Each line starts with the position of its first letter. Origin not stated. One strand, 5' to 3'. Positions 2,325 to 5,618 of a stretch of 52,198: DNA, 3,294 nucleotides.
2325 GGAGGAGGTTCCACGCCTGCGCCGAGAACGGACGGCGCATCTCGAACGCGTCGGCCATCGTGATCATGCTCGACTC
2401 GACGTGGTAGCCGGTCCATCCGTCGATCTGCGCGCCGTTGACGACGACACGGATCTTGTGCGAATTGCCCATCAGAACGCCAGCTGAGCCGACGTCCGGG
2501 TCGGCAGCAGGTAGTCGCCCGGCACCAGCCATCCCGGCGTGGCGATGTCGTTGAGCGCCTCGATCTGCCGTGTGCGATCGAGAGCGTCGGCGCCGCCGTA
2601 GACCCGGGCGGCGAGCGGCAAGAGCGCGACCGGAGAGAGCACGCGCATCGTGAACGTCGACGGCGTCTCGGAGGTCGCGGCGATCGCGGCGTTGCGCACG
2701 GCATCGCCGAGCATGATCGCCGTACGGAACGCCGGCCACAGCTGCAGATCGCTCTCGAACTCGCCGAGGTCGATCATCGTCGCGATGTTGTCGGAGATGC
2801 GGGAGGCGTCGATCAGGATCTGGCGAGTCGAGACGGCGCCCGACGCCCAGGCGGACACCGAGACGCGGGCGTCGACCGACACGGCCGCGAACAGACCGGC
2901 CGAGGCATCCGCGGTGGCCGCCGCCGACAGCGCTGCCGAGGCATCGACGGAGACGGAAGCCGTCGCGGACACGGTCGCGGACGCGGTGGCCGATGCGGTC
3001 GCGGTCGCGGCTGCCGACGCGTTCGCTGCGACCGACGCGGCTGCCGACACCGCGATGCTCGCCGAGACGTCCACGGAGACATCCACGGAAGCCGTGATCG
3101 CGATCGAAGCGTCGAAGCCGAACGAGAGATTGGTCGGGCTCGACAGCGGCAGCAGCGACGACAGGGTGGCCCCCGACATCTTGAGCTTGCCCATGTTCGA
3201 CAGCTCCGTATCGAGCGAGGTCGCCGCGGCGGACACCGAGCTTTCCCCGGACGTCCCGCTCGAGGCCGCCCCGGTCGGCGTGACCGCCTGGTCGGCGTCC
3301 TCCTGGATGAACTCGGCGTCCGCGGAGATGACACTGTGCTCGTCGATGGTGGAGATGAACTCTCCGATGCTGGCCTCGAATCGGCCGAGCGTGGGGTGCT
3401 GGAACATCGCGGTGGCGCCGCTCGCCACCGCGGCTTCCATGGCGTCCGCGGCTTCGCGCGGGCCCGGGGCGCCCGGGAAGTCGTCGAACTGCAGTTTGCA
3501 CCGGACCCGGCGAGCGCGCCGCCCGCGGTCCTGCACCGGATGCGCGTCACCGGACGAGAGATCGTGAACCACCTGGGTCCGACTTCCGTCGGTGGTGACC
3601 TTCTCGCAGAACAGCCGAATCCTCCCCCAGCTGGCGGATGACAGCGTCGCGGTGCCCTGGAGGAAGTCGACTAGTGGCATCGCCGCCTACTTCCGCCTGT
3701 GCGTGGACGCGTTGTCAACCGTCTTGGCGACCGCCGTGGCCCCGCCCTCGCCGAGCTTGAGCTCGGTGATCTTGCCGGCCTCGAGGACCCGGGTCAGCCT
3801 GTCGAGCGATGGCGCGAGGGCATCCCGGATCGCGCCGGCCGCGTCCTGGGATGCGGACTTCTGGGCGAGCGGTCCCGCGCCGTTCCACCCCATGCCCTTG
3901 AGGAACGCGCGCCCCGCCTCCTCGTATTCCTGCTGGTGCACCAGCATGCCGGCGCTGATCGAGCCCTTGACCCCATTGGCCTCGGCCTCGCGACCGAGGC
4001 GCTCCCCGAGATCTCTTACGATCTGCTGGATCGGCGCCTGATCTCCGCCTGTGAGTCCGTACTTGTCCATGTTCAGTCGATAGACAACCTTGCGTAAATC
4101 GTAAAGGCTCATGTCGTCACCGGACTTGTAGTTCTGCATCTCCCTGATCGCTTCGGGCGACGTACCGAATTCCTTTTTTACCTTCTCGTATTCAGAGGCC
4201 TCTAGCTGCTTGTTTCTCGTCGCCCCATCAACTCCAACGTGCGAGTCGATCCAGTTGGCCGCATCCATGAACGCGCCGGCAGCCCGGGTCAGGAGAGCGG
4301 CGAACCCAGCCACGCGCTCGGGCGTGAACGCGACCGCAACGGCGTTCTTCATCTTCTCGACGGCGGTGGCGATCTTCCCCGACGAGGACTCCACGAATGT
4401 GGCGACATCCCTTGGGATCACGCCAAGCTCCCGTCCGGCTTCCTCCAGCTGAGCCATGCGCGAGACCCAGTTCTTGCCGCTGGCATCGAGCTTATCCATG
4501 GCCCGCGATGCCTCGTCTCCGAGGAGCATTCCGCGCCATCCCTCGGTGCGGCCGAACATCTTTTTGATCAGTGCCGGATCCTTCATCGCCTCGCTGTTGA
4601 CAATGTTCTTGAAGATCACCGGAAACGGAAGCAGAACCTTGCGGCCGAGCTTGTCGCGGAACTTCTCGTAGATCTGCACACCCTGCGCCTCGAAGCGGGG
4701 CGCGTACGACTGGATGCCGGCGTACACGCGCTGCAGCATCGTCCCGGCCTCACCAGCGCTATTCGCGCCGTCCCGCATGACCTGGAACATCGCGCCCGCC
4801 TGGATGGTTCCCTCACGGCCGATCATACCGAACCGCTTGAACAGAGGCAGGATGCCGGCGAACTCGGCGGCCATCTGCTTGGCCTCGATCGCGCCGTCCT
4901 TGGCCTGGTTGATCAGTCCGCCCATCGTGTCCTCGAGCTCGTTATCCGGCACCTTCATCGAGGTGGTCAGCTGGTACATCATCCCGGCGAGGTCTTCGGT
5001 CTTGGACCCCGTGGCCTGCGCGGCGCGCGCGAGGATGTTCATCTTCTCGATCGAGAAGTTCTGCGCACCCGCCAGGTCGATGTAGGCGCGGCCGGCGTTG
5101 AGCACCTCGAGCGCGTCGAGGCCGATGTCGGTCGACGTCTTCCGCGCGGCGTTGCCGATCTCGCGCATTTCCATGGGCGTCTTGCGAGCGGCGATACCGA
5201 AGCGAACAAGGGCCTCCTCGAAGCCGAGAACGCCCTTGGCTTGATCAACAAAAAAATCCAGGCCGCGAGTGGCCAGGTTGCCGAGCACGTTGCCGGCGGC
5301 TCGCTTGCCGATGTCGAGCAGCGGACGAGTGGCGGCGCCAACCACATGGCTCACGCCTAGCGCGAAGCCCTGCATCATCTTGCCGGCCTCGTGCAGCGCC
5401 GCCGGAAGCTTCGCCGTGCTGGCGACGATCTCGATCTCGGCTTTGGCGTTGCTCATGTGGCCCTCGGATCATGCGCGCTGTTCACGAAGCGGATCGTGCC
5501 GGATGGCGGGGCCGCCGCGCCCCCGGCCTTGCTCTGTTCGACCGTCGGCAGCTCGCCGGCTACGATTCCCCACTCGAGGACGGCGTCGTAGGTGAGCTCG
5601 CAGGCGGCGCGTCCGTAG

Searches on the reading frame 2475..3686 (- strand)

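Call 34: search_protein_families(library=pfam, max_evalue=0.01, proteins=[window:2475-3686:-])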
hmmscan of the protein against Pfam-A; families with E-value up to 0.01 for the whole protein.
window:2475-3686:- (404 aa): 1 family
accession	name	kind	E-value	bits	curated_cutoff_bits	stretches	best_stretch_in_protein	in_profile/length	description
PF07157.17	DNA_circ_N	-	2.1e-06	28.6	21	1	15-103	2-86/88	DNA circularisation protein N-terminus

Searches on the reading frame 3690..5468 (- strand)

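Call 34: search_protein_families(library=pfam, max_evalue=0.01, proteins=[window:3690-5468:-])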
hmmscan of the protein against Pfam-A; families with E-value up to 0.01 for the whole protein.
window:3690-5468:- (593 aa): 1 family
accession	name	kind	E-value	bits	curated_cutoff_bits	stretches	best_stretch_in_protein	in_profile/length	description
PF10145.14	PhageMin_Tail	-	3.2e-09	37.4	33.2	1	106-265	2-162/201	Phage-related minor tail protein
